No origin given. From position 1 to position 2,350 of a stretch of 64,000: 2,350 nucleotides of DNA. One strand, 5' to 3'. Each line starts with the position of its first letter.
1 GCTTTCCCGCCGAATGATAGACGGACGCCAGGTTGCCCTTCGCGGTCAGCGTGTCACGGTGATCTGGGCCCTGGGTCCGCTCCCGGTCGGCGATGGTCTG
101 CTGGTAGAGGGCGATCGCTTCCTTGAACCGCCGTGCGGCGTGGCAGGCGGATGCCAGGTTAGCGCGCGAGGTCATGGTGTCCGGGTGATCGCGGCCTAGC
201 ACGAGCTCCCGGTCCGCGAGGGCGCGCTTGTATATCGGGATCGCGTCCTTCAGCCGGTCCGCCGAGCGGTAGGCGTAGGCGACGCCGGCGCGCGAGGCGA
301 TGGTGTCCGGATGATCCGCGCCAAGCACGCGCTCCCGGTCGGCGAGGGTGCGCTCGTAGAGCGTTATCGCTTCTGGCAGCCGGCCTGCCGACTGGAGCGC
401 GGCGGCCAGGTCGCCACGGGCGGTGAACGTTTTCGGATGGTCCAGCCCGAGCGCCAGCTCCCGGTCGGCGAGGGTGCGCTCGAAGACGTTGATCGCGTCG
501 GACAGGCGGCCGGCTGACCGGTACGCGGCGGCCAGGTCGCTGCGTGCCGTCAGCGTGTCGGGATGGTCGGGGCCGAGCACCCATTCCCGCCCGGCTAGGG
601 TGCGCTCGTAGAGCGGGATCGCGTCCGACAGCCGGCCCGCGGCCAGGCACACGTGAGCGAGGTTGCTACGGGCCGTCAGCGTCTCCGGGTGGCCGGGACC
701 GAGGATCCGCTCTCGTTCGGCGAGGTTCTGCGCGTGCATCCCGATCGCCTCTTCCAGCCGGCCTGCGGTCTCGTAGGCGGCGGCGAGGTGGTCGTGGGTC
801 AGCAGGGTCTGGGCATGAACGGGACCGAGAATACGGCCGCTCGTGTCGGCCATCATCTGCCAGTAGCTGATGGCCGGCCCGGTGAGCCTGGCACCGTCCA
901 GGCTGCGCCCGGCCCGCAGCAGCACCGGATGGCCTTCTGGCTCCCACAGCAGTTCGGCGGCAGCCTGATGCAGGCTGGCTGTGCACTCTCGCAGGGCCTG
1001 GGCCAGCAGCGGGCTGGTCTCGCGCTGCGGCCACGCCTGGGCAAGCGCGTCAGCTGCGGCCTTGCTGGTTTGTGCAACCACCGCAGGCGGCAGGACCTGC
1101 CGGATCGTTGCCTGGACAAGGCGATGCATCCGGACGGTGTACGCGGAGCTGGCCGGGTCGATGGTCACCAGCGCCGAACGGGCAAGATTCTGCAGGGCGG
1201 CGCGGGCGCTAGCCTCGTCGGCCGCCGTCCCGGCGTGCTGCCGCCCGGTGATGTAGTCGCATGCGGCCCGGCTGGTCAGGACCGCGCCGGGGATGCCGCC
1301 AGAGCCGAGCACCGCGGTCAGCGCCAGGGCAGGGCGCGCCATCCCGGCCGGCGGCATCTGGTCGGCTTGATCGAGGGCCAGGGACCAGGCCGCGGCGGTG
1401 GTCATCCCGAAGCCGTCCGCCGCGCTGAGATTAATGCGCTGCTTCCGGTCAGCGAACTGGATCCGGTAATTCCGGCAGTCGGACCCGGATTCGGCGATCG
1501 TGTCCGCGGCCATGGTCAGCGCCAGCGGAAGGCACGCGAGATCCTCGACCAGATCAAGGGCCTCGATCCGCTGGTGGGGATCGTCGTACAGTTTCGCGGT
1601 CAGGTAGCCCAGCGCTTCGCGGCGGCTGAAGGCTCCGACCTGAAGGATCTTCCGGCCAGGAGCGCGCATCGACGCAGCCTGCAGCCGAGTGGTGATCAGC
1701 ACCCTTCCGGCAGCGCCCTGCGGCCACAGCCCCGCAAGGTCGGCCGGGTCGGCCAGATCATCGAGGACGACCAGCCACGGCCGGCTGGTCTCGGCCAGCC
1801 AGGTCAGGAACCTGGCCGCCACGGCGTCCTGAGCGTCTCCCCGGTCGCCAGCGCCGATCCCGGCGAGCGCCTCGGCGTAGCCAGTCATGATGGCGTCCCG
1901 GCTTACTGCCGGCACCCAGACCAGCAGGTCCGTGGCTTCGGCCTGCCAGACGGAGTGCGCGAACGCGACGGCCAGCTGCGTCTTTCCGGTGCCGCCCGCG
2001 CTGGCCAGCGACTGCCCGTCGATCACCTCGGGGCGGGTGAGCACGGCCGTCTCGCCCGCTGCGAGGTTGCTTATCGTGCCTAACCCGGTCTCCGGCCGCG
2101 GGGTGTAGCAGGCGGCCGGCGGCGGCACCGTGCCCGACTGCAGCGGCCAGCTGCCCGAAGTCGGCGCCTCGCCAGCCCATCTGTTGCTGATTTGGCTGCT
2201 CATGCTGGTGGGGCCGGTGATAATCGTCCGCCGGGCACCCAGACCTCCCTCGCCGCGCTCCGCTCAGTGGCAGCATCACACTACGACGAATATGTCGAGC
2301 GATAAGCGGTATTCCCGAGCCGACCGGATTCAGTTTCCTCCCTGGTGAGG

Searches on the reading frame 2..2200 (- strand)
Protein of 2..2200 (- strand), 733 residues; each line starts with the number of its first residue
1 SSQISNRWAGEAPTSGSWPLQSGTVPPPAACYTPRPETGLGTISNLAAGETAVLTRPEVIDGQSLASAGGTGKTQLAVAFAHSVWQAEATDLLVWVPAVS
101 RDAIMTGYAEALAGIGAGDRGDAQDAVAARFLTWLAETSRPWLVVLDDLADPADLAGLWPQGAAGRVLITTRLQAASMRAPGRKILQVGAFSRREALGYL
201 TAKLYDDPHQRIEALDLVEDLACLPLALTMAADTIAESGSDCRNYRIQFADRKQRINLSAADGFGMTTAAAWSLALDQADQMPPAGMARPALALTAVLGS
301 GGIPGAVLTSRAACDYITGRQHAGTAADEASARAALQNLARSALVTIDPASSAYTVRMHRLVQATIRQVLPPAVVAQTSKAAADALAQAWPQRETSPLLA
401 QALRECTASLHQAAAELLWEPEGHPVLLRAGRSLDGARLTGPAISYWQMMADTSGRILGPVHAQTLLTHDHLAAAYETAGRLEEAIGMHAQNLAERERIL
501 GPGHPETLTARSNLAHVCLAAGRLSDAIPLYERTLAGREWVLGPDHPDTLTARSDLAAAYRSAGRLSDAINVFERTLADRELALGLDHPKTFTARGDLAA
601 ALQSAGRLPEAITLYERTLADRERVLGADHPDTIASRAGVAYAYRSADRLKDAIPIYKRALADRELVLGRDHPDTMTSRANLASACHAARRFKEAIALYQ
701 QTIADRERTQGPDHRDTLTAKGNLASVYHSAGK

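Call 13: search_protein_families(library=ncbifam, proteins=[window:2-2200:-], max_evalue=0.00001)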
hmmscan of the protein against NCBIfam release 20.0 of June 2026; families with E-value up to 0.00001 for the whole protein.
window:2-2200:- (733 aa): 2 families
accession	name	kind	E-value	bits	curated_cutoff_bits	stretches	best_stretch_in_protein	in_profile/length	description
NF040586.1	FxSxx_TPR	equivalog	1.5e-101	341.2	300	1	63-732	28-696/830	FxSxx-COOH system tetratricopeptide repeat protein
NF033762.1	social_mot_Tgl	equivalog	1.4e-09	37.6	225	0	504-536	96-128/252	social motility TPR repeat lipoprotein Tgl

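Call 77: search_protein_families(library=pfam, proteins=[window:2-2200:-], max_evalue=0.001)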
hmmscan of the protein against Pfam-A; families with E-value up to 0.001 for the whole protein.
window:2-2200:- (733 aa): 11 families
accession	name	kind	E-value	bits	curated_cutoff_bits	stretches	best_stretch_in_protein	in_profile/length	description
PF13374.12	TPR_10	-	5.2e-56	185.6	27.5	6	593-632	3-42/42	Tetratricopeptide repeat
PF13424.12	TPR_12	-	3.6e-53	178.1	30.1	5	592-662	3-73/77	Tetratricopeptide repeat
PF24885.1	TPR_NPHP3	-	2.4e-24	86.5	100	4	562-662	111-211/239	Nephrocystin-3 TPR domain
PF13176.12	TPR_7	-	5.5e-21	73.3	27.9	0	512-541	3-32/36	Tetratricopeptide repeat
PF00515.34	TPR_1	-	2.4e-13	49.7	27.8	0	510-535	3-28/34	Tetratricopeptide repeat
PF07719.23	TPR_2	-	2.6e-11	43.1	27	0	681-703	6-28/34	Tetratricopeptide repeat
PF13428.12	TPR_14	-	1.4e-09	38.1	23.5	0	555-578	6-29/44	Tetratricopeptide repeat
PF14559.12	TPR_19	-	5.2e-08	33.5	25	1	519-579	2-54/68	Tetratricopeptide repeat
PF13432.12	TPR_16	-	7.8e-08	33.1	32.7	2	555-619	2-58/65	Tetratricopeptide repeat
PF25000.1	DUF7779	-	5.3e-06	27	27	1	291-370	13-90/95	Domain of unknown function (DUF7779)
PF13181.12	TPR_8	-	0.00094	19.6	25.7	0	641-661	8-28/34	Tetratricopeptide repeat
